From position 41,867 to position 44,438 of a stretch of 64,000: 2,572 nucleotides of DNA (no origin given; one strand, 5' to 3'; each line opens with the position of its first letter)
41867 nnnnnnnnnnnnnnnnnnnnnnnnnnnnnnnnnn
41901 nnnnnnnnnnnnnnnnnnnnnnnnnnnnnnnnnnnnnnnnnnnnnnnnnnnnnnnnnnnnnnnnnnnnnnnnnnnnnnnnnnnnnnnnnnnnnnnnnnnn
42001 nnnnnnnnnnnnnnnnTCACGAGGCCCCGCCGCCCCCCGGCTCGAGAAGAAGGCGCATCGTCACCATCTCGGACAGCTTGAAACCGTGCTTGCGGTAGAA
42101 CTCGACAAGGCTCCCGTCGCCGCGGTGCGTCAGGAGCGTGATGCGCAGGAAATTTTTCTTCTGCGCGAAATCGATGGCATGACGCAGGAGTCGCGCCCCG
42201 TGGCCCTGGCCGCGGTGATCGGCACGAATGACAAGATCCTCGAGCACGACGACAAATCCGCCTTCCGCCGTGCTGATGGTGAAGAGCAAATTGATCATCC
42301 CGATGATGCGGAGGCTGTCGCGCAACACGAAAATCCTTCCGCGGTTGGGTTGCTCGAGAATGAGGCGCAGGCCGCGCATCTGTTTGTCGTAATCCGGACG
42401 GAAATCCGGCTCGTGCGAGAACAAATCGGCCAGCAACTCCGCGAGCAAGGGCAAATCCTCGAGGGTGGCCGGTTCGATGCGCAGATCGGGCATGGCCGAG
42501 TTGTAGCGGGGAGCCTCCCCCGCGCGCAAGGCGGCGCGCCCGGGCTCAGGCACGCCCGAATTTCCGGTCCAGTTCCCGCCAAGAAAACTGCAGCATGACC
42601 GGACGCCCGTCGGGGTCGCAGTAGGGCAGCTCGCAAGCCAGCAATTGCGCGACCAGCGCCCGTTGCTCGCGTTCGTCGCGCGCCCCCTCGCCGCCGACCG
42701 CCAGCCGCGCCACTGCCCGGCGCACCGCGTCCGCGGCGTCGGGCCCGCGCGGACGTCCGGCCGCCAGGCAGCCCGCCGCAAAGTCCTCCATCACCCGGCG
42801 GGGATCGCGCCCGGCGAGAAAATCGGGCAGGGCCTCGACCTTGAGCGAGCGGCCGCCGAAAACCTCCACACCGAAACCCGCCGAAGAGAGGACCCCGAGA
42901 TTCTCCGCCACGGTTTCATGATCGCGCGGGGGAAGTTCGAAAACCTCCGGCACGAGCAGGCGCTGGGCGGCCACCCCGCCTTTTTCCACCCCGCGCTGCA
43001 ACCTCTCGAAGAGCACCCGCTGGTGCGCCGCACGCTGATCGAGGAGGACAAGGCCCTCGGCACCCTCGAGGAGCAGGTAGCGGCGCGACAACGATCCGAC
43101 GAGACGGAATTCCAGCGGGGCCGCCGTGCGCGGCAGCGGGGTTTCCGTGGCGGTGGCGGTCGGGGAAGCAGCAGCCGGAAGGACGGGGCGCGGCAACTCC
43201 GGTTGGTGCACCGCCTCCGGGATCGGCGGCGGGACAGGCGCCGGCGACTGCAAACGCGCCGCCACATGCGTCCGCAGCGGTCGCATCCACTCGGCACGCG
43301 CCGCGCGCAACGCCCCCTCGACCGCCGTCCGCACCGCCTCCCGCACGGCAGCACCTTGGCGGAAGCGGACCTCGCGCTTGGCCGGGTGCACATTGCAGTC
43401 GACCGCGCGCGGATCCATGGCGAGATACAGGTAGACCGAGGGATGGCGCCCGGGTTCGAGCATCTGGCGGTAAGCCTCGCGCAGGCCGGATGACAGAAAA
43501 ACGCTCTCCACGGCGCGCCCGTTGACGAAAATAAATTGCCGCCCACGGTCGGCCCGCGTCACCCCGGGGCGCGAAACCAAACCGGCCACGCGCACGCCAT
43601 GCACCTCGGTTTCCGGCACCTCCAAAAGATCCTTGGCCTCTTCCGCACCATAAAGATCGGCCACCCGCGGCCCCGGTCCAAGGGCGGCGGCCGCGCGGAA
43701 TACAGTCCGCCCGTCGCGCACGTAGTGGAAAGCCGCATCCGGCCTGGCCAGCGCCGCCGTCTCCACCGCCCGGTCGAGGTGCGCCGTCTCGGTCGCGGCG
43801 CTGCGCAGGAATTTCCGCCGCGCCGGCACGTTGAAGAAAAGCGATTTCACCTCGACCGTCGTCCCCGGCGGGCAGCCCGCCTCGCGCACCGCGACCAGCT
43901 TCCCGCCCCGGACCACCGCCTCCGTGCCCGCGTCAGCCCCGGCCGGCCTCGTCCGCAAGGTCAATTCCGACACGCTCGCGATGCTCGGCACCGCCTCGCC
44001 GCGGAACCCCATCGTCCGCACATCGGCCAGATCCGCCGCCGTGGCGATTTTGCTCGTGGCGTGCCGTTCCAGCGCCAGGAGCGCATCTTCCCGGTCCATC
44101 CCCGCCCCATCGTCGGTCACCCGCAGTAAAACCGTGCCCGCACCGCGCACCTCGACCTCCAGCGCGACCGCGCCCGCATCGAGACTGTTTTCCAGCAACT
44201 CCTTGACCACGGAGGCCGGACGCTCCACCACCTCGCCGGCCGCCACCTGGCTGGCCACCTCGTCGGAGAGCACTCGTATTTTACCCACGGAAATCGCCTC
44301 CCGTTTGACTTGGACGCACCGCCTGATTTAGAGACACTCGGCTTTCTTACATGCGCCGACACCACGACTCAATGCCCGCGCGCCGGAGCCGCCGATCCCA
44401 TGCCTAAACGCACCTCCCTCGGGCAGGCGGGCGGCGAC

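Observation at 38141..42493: GNAT / nucleotidyltransferase / anomeric-kinase trio fused by 4-nt overlaps to glgE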

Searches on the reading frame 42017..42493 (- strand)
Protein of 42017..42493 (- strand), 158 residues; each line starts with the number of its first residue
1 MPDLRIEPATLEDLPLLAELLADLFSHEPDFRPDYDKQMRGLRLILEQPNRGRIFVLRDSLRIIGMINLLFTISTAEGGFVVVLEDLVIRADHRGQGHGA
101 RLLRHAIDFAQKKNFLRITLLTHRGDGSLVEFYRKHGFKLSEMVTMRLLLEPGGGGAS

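Call 8: search_protein_families(library=pfam, proteins=[window:42017-42493:-])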
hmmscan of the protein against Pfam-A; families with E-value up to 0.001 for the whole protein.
window:42017-42493:- (158 aa): 6 families
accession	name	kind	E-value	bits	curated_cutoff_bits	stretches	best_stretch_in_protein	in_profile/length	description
PF00583.31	Acetyltransf_1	-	6.8e-15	55.8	20.7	1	31-138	12-116/116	Acetyltransferase (GNAT) family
PF13508.13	Acetyltransf_7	-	4.8e-13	49.7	27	1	51-139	2-83/84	Acetyltransferase (GNAT) domain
PF13673.13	Acetyltransf_10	-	1.1e-08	35.6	23.6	1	53-141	32-110/128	Acetyltransferase (GNAT) domain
PF13527.13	Acetyltransf_9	-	0.00025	21.5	25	1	6-139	2-125/127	Acetyltransferase (GNAT) domain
PF13302.13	Acetyltransf_3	-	0.00061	20.9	25.4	1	4-139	2-138/138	Acetyltransferase (GNAT) domain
PF14542.12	Acetyltransf_CG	-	0.00092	19.7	30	0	79-115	22-58/80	GCN5-related N-acetyl-transferase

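Call 9: search_protein_families(library=ncbifam, proteins=[window:42017-42493:-])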
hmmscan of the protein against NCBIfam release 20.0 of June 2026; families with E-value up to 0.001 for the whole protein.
window:42017-42493:- (158 aa): 10 families
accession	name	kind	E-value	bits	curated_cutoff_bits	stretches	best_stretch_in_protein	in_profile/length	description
NF000360.1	sat4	exception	9.6e-07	29.1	380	1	83-146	98-161/180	streptothricin N-acetyltransferase Sat4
NF041716.1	HxA_phane_GNAT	equivalog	5.8e-06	26.3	250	1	6-140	4-142/152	cyclophane-containing RiPP N-acetyltransferase HaaN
NF040501.1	resist_ArsN2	equivalog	8.4e-06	25.4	125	1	81-140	48-103/133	arsenic resistance N-acetyltransferase ArsN2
TIGR01575.1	rimI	equivalog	1.4e-05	25.2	86.4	1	84-140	58-114/132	ribosomal protein S18-alanine N-acetyltransferase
NF000487.1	stat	exception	1.6e-05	24.5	420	1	82-141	105-164/189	streptothricin N-acetyltransferase STAT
NF007530.0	PRK10146.1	equivalog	0.00012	22.3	142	1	1-142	1-137/144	aminoalkylphosphonate N-acetyltransferase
NF040503.1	resist_ArsN1a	equivalog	0.00021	21.1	170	1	88-139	83-134/159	arsinothricin resistance N-acetyltransferase ArsN1 family A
NF000359.1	sat3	exception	0.00042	20.4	360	1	52-142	71-156/180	streptothricin N-acetyltransferase Sat3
NF053587.1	SpmdActasePaiA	equivalog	0.00062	19.6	250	0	83-139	92-148/172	spermidine/spermine N(1)-acetyltransferase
NF043067.1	AAC_6p_group_E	equivalog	0.00098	19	140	0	12-142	4-131/140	aminoglycoside 6'-N-acetyltransferase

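Call 88: search_solved_structures(query=window:42017-42493:-, max_evalue=0.01)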
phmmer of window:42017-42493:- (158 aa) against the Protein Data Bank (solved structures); distinct sequences matched with E-value up to 0.01: 28.
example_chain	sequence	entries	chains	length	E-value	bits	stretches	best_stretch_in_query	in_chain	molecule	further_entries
3fyn_A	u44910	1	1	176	1.3e-09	41.2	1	6-106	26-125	Integron gene cassette protein HFX_CASS3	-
2dxq_A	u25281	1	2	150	9.4e-08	35.2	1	10-139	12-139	Acetyltransferase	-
1z4e_A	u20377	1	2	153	1.9e-07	34.1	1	6-142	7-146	transcriptional regulator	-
6yzz_A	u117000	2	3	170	2.7e-07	33.7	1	78-145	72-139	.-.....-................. 50 | Acyl-CoA N-acyltransferases (NAT) superfamily protein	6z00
8a9o_A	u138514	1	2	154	3.7e-06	30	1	7-146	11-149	DpA polyamine acetyltransferase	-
8a9n_A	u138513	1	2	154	1.3e-05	28.2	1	7-146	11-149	Acetyltransferase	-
1vkc_A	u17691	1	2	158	3.9e-05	26.7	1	25-144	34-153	putative acetyl transferase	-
2fe7_A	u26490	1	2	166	7.6e-05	25.7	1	4-138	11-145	probable N-acetyltransferase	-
12jc_A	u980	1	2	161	9.3e-05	25.4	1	4-138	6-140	Thialysine Acetyltransferase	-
3fb3_A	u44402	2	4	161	0.00014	24.8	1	53-143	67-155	N-acetyltransferase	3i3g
1y9k_A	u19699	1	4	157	0.0011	21.9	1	47-141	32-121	IAA acetyltransferase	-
3bj7_A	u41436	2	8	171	0.0041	20.1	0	63-138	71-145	Diamine acetyltransferase 1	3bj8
2i79_A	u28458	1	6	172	0.0044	20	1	88-141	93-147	Acetyltransferase, GNAT family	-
9mto_A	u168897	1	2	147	0.0051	19.8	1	86-137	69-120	[Ribosomal protein bS18]-alanine N-acetyltransferase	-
5c82_A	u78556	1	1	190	0.0051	19.8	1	82-143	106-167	Nourseothricin acetyltransferase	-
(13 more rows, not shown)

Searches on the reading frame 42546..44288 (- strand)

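Call 8: search_protein_families(library=pfam, proteins=[window:42546-44288:-])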
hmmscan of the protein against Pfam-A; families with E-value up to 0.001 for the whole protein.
window:42546-44288:- (580 aa): 4 families
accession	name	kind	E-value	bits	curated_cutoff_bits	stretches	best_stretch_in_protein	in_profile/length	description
PF01119.25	DNA_mis_repair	-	1.6e-33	115.3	26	1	210-327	2-118/119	DNA mismatch repair protein, C-terminal domain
PF08676.16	MutL_C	-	2.8e-26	92.4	25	1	398-529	2-130/142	MutL C terminal dimerisation domain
PF13589.12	HATPase_c_3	-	5.2e-08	33.4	25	1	25-114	4-93/137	Histidine kinase-, DNA gyrase B-, and HSP90-like ATPase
PF02518.31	HATPase_c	-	4.2e-06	27.6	26.4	1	22-78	4-63/111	Histidine kinase-, DNA gyrase B-, and HSP90-like ATPase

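Call 9: search_protein_families(library=ncbifam, proteins=[window:42546-44288:-])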
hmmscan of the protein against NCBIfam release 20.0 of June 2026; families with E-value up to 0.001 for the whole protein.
window:42546-44288:- (580 aa): 8 families
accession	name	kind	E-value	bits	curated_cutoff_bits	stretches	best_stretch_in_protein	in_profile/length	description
TIGR00585.2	mutl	equivalog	2.5e-148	495.4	180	2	4-333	1-327/555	DNA mismatch repair endonuclease MutL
NF000949.0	PRK00095.1-2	equivalog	2.5e-135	453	750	2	3-351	6-349/634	DNA mismatch repair endonuclease MutL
NF000953.0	PRK00095.2-4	equivalog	3.2e-125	419.4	693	2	3-332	2-333/611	DNA mismatch repair endonuclease MutL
NF000950.0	PRK00095.1-3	equivalog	4.6e-122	408.5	756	2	1-329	1-327/641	DNA mismatch repair endonuclease MutL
NF000948.0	PRK00095.1-1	equivalog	8.2e-100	335.5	701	1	3-334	2-336/625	DNA mismatch repair endonuclease MutL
NF000952.0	PRK00095.2-2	subfamily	1.6e-94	317.6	840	2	4-329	3-329/623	DNA mismatch repair endonuclease MutL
NF000954.0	PRK00095.2-5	equivalog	2.4e-80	270.6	937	1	3-330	6-331/588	DNA mismatch repair endonuclease MutL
NF000951.0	PRK00095.2-1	equivalog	2.6e-76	257.5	391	1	2-579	3-549/559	DNA mismatch repair endonuclease MutL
